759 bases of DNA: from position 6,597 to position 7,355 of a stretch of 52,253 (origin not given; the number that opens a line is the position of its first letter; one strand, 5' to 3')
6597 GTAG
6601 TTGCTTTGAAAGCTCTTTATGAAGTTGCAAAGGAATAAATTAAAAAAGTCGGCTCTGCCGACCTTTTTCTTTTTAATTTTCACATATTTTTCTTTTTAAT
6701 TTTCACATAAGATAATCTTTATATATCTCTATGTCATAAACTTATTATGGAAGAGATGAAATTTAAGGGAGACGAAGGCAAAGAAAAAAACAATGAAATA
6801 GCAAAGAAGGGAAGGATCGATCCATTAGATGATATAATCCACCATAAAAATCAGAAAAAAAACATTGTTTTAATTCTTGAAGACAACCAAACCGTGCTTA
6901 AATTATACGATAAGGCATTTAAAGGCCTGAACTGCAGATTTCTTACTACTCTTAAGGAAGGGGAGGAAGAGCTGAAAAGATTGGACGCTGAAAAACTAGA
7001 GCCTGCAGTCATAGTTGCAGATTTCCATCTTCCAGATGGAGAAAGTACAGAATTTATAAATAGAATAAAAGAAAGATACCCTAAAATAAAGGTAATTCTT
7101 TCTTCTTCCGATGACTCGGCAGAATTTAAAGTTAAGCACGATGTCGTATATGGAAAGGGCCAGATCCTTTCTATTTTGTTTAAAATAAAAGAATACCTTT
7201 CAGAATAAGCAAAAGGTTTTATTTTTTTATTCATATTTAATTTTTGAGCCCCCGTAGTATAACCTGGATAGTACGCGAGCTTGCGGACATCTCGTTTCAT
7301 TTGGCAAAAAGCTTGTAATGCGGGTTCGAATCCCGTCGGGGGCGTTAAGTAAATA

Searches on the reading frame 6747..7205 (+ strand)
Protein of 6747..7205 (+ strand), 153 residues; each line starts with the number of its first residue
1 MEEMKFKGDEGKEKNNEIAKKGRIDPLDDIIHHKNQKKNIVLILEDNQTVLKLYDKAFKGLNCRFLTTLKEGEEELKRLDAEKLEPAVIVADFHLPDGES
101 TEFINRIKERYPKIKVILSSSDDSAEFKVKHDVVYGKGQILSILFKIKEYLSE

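Call 15: search_protein_families(library=pfam, proteins=[window:6747-7205:+], max_evalue=0.001)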
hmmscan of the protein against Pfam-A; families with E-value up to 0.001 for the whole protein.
window:6747-7205:+ (153 aa): 1 family
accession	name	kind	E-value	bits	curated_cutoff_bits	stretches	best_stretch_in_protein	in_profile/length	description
PF00072.30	Response_reg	-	3.1e-09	37.4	30.2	1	41-129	1-86/111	Response regulator receiver domain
